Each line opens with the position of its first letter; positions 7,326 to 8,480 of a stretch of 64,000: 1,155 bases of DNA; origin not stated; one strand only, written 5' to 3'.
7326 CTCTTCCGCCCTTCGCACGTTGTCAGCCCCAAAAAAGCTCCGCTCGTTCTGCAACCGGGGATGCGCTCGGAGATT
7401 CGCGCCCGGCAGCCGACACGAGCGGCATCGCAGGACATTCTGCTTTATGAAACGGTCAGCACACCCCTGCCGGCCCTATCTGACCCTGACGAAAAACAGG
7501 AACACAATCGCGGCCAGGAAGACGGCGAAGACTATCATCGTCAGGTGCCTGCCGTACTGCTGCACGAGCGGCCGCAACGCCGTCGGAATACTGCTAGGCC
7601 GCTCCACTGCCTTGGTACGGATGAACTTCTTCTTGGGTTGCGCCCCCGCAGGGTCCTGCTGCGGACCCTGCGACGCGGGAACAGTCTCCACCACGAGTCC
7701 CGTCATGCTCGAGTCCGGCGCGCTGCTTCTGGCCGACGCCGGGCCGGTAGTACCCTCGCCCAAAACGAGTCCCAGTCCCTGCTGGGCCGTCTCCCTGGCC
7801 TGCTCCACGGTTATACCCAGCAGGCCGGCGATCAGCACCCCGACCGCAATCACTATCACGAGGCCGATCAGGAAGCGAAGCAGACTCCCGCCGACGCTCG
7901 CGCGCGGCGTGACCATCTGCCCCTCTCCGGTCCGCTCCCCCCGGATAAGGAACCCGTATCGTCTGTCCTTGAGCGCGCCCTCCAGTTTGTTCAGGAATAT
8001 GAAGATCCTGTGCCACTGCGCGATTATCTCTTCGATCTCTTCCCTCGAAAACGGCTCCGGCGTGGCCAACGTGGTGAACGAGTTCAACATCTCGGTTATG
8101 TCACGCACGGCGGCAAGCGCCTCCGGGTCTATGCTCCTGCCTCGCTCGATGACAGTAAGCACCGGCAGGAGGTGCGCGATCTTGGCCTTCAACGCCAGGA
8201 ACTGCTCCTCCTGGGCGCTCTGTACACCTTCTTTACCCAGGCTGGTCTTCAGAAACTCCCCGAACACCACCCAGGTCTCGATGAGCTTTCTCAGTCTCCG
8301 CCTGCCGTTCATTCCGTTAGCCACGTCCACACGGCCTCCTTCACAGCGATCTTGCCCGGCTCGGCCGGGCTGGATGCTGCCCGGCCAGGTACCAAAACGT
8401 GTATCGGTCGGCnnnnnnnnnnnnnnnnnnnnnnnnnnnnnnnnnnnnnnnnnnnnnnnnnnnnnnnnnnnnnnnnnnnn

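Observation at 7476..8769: Two uncharacterised envelope proteins fused to the 3' end of the tad operon, between tadC and a priming sugar transferase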

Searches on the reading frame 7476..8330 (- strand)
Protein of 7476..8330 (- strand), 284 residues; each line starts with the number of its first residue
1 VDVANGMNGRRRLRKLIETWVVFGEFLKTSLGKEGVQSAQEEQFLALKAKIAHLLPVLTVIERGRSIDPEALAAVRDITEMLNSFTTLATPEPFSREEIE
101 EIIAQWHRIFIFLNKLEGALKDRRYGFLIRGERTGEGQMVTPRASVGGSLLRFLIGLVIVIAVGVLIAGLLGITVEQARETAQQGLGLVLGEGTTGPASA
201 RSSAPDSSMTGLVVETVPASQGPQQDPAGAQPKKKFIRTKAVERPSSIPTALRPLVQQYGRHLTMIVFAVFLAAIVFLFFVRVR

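Call 4: search_protein_families(library=pfam, proteins=[window:7476-8330:-], max_evalue=0.1)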
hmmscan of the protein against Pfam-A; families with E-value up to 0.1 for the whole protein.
window:7476-8330:- (284 aa): 0 families

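Call 5: search_protein_families(library=ncbifam, proteins=[window:7476-8330:-], max_evalue=0.1)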
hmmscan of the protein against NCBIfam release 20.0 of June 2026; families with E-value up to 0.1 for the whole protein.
window:7476-8330:- (284 aa): 0 families

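Call 8: find_homologous_proteins(query=window:7476-8330:-, max_evalue=0.01)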
Query window:7476-8330:- (284 aa): 29 proteins with E <= 0.01 among 8000 candidates.
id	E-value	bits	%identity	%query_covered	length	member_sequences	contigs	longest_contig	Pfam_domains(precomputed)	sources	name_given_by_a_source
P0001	1.1e-176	603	100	100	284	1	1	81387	-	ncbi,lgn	-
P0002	5.9e-162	555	93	98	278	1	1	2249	-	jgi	jgi:hypothetical protein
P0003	2.0e-153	527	86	100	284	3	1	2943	-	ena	-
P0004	2.2e-151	521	85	100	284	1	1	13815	-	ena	-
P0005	1.2e-150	518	88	98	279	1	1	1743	-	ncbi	-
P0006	4.3e-149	513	84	99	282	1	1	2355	-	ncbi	-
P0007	4.6e-149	513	85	99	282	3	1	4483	-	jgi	-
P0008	3.2e-138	477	78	99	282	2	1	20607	-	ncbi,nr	ncbi:MAG: hypothetical protein JW952_04515 [Candidatus Eisenbacteria bacterium]|nr:hypothetical prot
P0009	1.5e-124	433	74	98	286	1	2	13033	-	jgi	jgi:hypothetical protein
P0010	3.0e-107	376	64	100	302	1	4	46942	-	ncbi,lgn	-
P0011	4.2e-104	366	62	95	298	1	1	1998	-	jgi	jgi:hypothetical protein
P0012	2.6e-102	360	61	95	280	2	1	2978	-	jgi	jgi:hypothetical protein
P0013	1.1e-99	351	61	100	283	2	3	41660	-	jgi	jgi:hypothetical protein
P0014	1.6e-96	341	61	100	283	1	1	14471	-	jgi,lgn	jgi:hypothetical protein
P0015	2.4e-96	340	60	100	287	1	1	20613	-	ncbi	-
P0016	5.9e-96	339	61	100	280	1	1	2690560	-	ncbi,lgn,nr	ncbi:MAG: hypothetical protein JSW03_09155 [Candidatus Eiseniibacteriota bacterium]|nr:MAG: hypothet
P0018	4.1e-94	333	61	100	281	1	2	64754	-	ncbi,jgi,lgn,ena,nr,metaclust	ncbi:MAG: hypothetical protein AMJ46_09510 [Latescibacteria bacterium DG_63]|nr:MAG: hypothetical pr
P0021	7.2e-92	326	57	100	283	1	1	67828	-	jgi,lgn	jgi:hypothetical protein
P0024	5.1e-90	319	57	100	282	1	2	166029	-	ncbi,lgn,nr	ncbi:MAG: hypothetical protein NTX17_00330 [Candidatus Eisenbacteria bacterium]|nr:hypothetical prot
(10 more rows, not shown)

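Call 11: find_encoding_contigs(protein=P0016, flank=10000, max_places=2)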
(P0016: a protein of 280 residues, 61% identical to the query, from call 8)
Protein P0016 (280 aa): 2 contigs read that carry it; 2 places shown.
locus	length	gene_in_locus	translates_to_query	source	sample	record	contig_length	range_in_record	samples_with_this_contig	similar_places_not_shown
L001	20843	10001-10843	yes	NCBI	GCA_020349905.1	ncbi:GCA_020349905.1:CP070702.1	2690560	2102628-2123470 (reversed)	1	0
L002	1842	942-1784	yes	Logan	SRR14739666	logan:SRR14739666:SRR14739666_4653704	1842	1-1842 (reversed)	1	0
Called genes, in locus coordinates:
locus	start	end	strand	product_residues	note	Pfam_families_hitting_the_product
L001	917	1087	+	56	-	PF04964:Flp_Fap (weak)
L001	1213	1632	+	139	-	PF07811:TadE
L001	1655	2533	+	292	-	PF08666:SAF, PF16976:RcpC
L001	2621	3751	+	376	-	PF13629:T2SS-T3SS_pil_N, PF00263:Secretin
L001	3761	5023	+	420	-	PF13400:Tad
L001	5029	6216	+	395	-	PF00072:Response_reg, PF01656:CbiA, PF10609:ParA (weak), PF13614:AAA_31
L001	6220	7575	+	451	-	PF00437:T2SSE, PF27713:UCP018868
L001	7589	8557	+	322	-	PF00482:T2SSF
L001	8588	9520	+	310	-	PF00482:T2SSF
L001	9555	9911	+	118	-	-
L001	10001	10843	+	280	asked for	-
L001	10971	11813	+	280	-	-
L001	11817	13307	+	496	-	PF13428:TPR_14 (faint), PF13174:TPR_6 (faint)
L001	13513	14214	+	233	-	-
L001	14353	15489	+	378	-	PF08308:PEGA (weak), PF18935:DUF5683 (faint)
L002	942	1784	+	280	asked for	-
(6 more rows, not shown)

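Call 12: find_encoding_contigs(protein=P0024, flank=10000, max_places=2)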
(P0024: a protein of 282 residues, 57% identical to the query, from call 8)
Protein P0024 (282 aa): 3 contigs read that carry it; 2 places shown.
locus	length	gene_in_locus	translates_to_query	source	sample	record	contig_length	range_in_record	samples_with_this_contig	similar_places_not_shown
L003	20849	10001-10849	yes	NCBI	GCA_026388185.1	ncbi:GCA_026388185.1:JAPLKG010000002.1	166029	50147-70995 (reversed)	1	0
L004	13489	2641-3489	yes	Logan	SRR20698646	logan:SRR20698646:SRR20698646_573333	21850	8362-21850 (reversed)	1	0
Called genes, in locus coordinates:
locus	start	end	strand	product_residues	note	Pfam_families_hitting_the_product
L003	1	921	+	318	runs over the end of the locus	PF01073:3Beta_HSD, PF01370:Epimerase, PF02719:Polysacc_synt_2, PF04321:RmlD_sub_bind, PF05368:NmrA, PF07993:NAD_binding_4, PF13460:NAD_binding_10, PF16363:GDP_Man_Dehyd, +2 more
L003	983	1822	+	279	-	PF01522:Polysacc_deac_1, PF11959:DUF3473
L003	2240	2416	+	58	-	PF04964:Flp_Fap (weak)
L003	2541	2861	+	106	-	-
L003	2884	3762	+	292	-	PF08666:SAF, PF16976:RcpC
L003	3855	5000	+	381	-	PF13629:T2SS-T3SS_pil_N, PF00263:Secretin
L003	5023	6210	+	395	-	PF00072:Response_reg, PF01656:CbiA (weak), PF10609:ParA (weak), PF13614:AAA_31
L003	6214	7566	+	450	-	PF00437:T2SSE, PF27713:UCP018868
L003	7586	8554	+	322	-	PF00482:T2SSF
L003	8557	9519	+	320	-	PF00482:T2SSF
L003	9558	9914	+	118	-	-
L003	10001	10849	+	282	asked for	-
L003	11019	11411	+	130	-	PF07811:TadE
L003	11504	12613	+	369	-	PF13400:Tad, PF00092:VWA, PF13519:VWA_2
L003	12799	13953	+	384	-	-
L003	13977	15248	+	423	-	PF25833:Fn3_SaeA_3rd (faint)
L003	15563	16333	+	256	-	PF02397:Bac_transf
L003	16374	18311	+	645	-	PF00989:PAS, PF08448:PAS_4 (weak), PF13426:PAS_9, PF00512:HisKA, PF02518:HATPase_c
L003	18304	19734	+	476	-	PF00072:Response_reg, PF00158:Sigma54_activat, PF14532:Sigma54_activ_2, PF07728:AAA_5 (weak), PF25601:AAA_lid_14, PF02954:HTH_8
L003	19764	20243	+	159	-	PF04390:LptE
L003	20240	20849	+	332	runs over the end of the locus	PF06144:DNA_pol3_delta (weak), PF21694:DNA_pol3_delta_C (faint)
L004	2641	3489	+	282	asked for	-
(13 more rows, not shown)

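Call 23: find_encoding_contigs(protein=P0018, flank=10000, max_places=1)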
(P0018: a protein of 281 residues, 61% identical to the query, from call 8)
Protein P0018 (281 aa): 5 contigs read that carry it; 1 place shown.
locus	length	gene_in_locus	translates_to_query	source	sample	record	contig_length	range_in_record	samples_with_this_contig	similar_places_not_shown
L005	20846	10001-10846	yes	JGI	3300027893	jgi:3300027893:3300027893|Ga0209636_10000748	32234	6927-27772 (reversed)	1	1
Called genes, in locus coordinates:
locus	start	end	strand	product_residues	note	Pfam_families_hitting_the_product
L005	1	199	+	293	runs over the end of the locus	PF01522:Polysacc_deac_1, PF11959:DUF3473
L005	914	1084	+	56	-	PF04964:Flp_Fap (weak)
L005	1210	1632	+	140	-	PF07811:TadE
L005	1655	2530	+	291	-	PF08666:SAF, PF13144:ChapFlgA (weak), PF16976:RcpC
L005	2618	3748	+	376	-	PF13629:T2SS-T3SS_pil_N, PF00263:Secretin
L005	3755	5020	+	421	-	PF13400:Tad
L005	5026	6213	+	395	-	PF00072:Response_reg, PF01656:CbiA (weak), PF10609:ParA (faint), PF13614:AAA_31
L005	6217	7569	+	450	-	PF00437:T2SSE, PF27713:UCP018868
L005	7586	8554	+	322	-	PF00482:T2SSF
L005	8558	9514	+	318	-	PF00482:T2SSF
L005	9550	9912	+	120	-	-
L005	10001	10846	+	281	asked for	-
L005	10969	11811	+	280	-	-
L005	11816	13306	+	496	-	PF13174:TPR_6 (faint), PF13428:TPR_14 (faint), PF14559:TPR_19 (faint), PF07719:TPR_2 (faint)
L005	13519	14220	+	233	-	PF07589:PEP_exosort_dom (weak)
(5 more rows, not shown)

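Call 24: find_encoding_contigs(protein=P0010, flank=10000, max_places=1)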
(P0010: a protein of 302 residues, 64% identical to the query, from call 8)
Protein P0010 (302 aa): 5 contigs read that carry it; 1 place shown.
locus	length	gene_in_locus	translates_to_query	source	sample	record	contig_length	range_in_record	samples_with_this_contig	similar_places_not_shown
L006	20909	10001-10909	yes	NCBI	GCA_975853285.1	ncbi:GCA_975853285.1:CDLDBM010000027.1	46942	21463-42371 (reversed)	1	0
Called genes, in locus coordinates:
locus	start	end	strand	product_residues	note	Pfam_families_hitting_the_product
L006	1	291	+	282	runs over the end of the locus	PF01522:Polysacc_deac_1, PF11959:DUF3473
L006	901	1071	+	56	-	-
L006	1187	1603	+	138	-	PF07811:TadE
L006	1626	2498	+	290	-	PF08666:SAF, PF13144:ChapFlgA (faint), PF16976:RcpC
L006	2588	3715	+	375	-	PF13629:T2SS-T3SS_pil_N, PF00263:Secretin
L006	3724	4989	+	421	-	PF13400:Tad (weak)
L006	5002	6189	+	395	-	PF00072:Response_reg, PF01656:CbiA, PF10609:ParA (faint), PF13614:AAA_31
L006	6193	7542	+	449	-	PF00437:T2SSE, PF27713:UCP018868, PF00005:ABC_tran (faint)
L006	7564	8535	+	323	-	PF00482:T2SSF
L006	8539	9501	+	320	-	PF00482:T2SSF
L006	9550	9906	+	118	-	-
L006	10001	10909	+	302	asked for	-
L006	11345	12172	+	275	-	PF02397:Bac_transf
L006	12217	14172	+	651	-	PF00989:PAS, PF08448:PAS_4, PF13426:PAS_9, PF00512:HisKA, PF02518:HATPase_c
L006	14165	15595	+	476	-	PF00072:Response_reg, PF00158:Sigma54_activat, PF14532:Sigma54_activ_2, PF07724:AAA_2 (weak), PF07728:AAA_5, PF25601:AAA_lid_14, PF02954:HTH_8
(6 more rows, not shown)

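Call 25: find_encoding_contigs(protein=P0021, flank=10000, max_places=1)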
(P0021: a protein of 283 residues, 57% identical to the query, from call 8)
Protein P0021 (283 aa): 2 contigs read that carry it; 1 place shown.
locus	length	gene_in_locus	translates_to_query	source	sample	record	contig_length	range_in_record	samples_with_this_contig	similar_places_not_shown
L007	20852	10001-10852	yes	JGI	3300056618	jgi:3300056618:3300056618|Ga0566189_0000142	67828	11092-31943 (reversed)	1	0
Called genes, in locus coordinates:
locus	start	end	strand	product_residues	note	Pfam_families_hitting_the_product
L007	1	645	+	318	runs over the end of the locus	PF01073:3Beta_HSD, PF01370:Epimerase, PF02719:Polysacc_synt_2, PF04321:RmlD_sub_bind, PF05368:NmrA, PF07993:NAD_binding_4, PF13460:NAD_binding_10, PF16363:GDP_Man_Dehyd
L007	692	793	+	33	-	-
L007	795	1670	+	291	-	PF01522:Polysacc_deac_1, PF11959:DUF3473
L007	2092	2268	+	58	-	PF04964:Flp_Fap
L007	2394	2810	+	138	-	-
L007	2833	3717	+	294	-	PF08666:SAF, PF13144:ChapFlgA (weak), PF16976:RcpC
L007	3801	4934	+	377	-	PF13629:T2SS-T3SS_pil_N, PF00263:Secretin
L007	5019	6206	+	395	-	PF00072:Response_reg, PF01656:CbiA, PF10609:ParA (weak), PF13614:AAA_31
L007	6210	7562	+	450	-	PF00437:T2SSE, PF27713:UCP018868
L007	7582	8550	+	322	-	PF00482:T2SSF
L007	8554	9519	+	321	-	PF00482:T2SSF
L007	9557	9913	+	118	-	-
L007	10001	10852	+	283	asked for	-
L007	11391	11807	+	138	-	PF07811:TadE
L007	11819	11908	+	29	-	-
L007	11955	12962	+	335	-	PF13400:Tad, PF00092:VWA, PF13519:VWA_2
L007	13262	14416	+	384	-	PF18935:DUF5683 (faint)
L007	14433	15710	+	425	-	PF00041:fn3 (faint), PF25833:Fn3_SaeA_3rd (faint)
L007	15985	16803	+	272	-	PF02397:Bac_transf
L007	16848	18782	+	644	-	PF00989:PAS, PF08448:PAS_4, PF13426:PAS_9, PF00512:HisKA, PF02518:HATPase_c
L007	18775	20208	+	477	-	PF00072:Response_reg, PF00158:Sigma54_activat, PF14532:Sigma54_activ_2, PF07728:AAA_5 (weak), PF25601:AAA_lid_14, PF02954:HTH_8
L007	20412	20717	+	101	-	-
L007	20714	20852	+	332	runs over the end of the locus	PF06144:DNA_pol3_delta (weak)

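Call 26: predict_structure(alignment_id=A1)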
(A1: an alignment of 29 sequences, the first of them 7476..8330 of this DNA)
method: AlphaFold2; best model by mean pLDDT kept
length: 284 residues; sequences in the alignment: 29
mean_pLDDT: 67.1   pTM: 0.44
mean pLDDT of the five models: 67.1, 63.8, 63.2, 62.7, 62.5
residues with pLDDT >= 90: 65; 70-90: 83; 50-70: 53; < 50: 83
segments of 3 or more residues with pLDDT < 50: 132-145, 186-188, 191-249
pLDDT, mean of each block of 10 residues (from residue 1): 66 95 90 74 92 93 85 94 77 81 95 93 77 42 52 79 74 56 53 39 31 30 32 36 44 50 73 80 60
secondary structure, 60 per line:
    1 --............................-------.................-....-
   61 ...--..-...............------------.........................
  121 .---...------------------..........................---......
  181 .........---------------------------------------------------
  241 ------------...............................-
elements in order: H3-30 H38-54 H56-59 E61-63 H69-83 H96-121 E125-127 H146-171 H175-189 H253-283

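Call 39: find_related_loci(query=A1, collection=genome_contigs, flank=8000)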
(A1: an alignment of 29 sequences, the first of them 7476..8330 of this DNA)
Query A1 (284 aa) in genome_contigs; peptide patterns used: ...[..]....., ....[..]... (x = any residue, [..] = any of these).
51 stretches matched a pattern; 3 encode a relative of the query (tblastn E <= 1e-3); 3 distinct loci.
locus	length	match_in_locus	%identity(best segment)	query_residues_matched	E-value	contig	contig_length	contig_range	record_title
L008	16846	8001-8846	79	3-284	1e-135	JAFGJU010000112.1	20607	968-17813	MAG: Candidatus Eisenbacteria bacterium isolate Zod_Metabat.294 k87_3125769, whole genome shotgun sequence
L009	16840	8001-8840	61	1-284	5e-103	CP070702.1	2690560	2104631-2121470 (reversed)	MAG: Candidatus Eiseniibacteriota bacterium isolate bin56 chromosome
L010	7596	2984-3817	53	16-284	5e-89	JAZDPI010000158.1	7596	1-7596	MAG: Candidatus Eisenbacteria bacterium isolate MEGAHIT-group-0.827 k141_17550040, whole genome shotgun sequence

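Call 45: search_protein_representatives(alignment_id=A1)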
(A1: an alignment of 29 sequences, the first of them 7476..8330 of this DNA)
Query: 29 sequences, 289 profile positions. Proteins with E-value up to 0.001 (for the whole library): 86; up to 1e-10: 46; up to 1e-30: 1. The best 86 are listed.
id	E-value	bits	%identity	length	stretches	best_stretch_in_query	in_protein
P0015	2.6e-140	483.5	-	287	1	1-289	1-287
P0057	6.7e-29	117.8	-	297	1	7-287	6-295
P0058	3.8e-25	105.5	-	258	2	8-178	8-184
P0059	1.8e-23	100.0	-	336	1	40-288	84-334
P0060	9.8e-23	97.6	-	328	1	5-231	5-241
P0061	2.8e-22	96.1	-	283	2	10-197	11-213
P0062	6.0e-22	95.0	-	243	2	11-172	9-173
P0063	7.4e-22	94.7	-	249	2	6-131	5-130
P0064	1.0e-19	87.7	-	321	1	3-222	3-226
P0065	1.2e-19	87.5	-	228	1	11-173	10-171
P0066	2.3e-19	86.5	-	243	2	13-177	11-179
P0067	3.4e-19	86.0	-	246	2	7-166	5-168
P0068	9.1e-19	84.6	-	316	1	36-287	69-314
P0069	1.0e-18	84.4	-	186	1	10-177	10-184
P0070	5.4e-18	82.0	-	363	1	36-288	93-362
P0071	6.5e-18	81.7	-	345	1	3-230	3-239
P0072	9.8e-18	81.2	-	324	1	9-288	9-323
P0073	1.9e-17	80.2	-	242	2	7-172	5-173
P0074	2.1e-17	80.1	-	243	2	10-175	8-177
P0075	3.0e-17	79.6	-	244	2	6-117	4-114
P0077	9.9e-17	77.9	-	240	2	10-119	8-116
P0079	1.2e-16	77.6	-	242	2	8-176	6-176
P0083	6.0e-15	72.0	-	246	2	10-179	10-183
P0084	8.9e-15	71.4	-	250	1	8-183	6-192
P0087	4.3e-14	69.2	-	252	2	8-122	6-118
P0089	9.6e-14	68.1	-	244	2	11-186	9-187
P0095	6.1e-13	65.4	-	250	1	8-176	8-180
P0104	2.9e-09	53.4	-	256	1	10-171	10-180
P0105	3.3e-09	53.2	-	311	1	10-207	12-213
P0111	7.4e-08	48.7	-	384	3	16-132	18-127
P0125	4.3e-05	39.7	-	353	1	13-166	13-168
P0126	4.4e-05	39.6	-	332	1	13-172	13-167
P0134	3.1e-04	36.9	-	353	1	12-164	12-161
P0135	3.2e-04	36.8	-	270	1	9-181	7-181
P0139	4.6e-04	36.3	-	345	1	14-174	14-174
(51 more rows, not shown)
